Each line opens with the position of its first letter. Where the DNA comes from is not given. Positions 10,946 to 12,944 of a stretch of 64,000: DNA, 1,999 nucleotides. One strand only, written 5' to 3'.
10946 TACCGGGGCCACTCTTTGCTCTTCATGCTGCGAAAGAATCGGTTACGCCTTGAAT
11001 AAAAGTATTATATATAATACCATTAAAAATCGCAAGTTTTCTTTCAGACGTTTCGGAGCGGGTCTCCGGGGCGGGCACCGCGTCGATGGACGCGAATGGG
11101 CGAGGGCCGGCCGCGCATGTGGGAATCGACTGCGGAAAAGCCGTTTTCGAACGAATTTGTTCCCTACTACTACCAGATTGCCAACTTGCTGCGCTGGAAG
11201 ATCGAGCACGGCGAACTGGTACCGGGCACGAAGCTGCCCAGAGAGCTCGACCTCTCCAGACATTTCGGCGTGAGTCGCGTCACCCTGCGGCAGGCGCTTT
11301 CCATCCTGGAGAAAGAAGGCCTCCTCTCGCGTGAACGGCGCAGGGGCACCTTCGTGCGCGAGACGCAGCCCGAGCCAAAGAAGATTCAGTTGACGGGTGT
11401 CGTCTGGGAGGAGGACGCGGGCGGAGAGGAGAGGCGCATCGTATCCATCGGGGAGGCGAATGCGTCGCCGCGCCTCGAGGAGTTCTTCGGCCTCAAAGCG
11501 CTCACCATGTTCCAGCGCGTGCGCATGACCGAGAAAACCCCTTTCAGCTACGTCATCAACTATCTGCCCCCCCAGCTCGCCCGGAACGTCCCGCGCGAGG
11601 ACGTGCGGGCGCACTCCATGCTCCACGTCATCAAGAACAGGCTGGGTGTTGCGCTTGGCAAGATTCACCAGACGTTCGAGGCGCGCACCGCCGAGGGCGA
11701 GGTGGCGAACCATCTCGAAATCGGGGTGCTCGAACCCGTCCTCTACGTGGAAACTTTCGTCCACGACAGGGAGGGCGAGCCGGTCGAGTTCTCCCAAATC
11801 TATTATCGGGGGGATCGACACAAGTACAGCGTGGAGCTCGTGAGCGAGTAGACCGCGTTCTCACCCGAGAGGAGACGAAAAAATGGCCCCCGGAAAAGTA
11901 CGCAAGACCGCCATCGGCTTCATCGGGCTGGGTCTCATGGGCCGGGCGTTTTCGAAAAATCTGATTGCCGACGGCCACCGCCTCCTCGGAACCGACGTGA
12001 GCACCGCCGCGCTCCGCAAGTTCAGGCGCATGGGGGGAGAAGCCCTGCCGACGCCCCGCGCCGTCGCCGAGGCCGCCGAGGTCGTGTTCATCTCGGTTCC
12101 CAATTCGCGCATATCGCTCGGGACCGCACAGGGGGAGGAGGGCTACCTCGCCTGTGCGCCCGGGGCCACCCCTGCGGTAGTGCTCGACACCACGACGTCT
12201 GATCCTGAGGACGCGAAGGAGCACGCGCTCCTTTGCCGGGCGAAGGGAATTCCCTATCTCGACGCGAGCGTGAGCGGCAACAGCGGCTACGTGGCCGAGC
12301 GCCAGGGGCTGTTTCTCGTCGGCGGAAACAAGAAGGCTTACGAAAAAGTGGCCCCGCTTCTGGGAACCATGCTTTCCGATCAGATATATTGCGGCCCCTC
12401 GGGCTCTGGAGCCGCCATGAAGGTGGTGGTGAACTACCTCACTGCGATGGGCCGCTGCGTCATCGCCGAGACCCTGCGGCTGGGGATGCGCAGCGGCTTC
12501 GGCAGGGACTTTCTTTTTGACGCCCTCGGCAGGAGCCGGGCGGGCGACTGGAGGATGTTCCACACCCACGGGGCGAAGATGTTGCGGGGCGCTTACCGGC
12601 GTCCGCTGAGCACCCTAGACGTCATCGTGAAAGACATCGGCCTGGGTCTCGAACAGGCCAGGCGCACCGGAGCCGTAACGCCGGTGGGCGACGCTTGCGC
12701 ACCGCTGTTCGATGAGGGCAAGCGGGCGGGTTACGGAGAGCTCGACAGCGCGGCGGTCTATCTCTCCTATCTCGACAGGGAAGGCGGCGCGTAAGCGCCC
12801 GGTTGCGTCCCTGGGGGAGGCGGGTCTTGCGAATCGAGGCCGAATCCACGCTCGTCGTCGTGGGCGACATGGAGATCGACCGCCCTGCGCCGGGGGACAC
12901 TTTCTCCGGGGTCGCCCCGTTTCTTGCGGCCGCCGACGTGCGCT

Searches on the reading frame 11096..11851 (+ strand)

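Call 18: search_protein_families(library=pfam, proteins=[window:11096-11851:+])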
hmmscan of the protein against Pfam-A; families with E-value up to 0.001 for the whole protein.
window:11096-11851:+ (251 aa): 4 families
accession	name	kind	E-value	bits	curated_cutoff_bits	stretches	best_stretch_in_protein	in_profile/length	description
PF07702.18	UTRA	-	6.3e-29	101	23.8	1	114-243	9-141/141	UTRA domain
PF00392.27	GntR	-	9.6e-20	70.5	27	1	25-87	2-64/64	Bacterial regulatory proteins, gntR family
PF13545.12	HTH_Crp_2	-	0.00013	22.3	27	1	52-83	27-58/70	Crp-like helix-turn-helix domain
PF14502.12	HTH_41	-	0.00096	19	25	0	44-87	3-48/48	Helix-turn-helix domain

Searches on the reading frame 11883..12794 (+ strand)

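Call 18: search_protein_families(library=pfam, proteins=[window:11883-12794:+])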
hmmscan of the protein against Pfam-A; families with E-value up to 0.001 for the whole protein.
window:11883-12794:+ (303 aa): 3 families
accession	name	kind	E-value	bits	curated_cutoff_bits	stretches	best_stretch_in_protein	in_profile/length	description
PF03446.21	NAD_binding_2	-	5.4e-30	105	21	1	11-164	2-153/161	NAD binding domain of 6-phosphogluconate dehydrogenase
PF14833.11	NAD_binding_11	-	7.9e-18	65.3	30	1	174-293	1-119/122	NAD-binding of NADP-dependent 3-hydroxyisobutyrate dehydrogenase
PF03807.23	F420_oxidored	-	1.5e-07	32.4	21.6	1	11-76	2-71/94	NADP oxidoreductase coenzyme F420-dependent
